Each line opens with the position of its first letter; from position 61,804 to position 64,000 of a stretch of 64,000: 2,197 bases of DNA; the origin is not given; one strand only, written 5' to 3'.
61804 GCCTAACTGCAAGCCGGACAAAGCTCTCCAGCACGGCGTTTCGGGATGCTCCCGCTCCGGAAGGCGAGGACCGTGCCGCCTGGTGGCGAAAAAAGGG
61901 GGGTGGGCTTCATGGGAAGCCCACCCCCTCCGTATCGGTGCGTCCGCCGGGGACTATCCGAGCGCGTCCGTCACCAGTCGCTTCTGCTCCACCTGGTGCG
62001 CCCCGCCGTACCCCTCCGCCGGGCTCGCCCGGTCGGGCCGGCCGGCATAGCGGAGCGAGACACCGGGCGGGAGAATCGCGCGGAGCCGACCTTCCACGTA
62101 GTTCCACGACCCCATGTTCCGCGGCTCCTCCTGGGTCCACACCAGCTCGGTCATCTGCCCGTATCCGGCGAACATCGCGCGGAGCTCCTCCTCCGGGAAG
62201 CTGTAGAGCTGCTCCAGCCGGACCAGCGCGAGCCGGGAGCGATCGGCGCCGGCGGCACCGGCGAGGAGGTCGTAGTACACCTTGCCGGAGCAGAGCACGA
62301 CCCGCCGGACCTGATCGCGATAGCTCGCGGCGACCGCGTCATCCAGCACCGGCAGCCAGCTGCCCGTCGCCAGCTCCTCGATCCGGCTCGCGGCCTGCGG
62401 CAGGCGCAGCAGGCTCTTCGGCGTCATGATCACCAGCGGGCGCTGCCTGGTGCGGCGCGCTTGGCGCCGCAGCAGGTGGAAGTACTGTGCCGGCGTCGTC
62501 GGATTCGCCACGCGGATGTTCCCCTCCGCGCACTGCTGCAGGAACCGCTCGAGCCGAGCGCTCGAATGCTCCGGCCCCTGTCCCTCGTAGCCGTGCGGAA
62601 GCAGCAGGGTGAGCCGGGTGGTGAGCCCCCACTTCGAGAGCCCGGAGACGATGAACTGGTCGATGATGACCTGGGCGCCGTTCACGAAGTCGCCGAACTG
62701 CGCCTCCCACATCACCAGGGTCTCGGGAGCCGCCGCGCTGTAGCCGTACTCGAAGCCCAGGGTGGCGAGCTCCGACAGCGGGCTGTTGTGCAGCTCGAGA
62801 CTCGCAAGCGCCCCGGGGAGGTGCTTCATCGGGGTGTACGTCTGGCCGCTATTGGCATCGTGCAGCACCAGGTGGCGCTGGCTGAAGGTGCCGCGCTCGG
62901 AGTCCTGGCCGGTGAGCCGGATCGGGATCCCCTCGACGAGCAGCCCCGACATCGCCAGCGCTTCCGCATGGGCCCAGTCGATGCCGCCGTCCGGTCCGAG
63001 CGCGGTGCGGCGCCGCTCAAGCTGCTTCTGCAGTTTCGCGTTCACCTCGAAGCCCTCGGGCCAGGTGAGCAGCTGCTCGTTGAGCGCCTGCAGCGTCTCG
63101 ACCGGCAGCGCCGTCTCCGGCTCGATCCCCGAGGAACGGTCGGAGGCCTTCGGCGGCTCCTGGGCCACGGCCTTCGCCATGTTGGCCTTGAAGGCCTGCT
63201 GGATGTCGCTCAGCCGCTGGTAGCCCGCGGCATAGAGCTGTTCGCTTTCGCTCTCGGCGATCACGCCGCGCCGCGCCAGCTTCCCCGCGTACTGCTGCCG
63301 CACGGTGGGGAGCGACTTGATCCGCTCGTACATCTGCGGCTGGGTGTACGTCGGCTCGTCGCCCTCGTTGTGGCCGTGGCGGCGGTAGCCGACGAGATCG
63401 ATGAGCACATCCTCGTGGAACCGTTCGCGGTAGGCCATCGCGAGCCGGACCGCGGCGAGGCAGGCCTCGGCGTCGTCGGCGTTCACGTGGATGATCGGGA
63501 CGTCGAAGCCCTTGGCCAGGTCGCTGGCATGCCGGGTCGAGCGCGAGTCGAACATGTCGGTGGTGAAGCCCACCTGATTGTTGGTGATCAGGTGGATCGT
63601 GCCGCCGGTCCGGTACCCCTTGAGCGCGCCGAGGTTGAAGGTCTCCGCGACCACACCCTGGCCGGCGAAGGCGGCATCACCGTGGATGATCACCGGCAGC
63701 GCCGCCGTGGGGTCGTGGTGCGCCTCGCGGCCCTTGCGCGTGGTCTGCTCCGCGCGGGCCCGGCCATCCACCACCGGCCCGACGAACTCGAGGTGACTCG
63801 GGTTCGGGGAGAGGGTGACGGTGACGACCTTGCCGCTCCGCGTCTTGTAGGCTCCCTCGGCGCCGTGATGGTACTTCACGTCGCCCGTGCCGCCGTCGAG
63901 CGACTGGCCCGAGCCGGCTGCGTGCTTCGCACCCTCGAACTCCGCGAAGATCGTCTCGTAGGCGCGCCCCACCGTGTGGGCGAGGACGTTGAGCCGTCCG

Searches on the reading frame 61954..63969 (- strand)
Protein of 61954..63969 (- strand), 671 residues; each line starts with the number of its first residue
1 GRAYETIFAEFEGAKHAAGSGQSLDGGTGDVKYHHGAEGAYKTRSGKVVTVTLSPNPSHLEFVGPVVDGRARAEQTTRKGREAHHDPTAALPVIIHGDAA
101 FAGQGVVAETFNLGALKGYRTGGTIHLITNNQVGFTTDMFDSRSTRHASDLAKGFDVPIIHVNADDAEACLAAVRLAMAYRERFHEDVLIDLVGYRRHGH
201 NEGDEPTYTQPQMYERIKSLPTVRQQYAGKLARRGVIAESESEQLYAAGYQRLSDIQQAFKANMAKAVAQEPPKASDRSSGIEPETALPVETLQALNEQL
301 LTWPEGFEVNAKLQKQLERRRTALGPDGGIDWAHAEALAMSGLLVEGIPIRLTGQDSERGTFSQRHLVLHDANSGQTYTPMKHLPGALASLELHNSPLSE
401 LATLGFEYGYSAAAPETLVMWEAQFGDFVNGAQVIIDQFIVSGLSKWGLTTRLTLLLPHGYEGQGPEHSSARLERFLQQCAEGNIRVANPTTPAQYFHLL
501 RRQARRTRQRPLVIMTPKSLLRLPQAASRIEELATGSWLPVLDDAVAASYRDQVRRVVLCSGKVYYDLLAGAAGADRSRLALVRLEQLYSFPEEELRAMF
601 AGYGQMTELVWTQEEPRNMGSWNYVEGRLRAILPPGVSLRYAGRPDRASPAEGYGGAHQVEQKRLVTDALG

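Call 24: search_protein_families(library=pfam, proteins=[window:61954-63969:-], max_evalue=0.00001)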
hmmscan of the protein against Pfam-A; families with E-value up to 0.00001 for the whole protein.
window:61954-63969:- (671 aa): 3 families
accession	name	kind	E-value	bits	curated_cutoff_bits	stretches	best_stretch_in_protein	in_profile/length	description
PF00676.26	E1_dh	-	1e-46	159.8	22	1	28-248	74-279/300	Dehydrogenase E1 component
PF02779.29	Transket_pyr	-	1.8e-46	158.4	27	1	330-522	3-173/174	Transketolase, pyrimidine binding domain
PF16870.10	OxoGdeHyase_C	-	1.5e-41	142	27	1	528-670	2-151/151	2-oxoglutarate dehydrogenase C-terminal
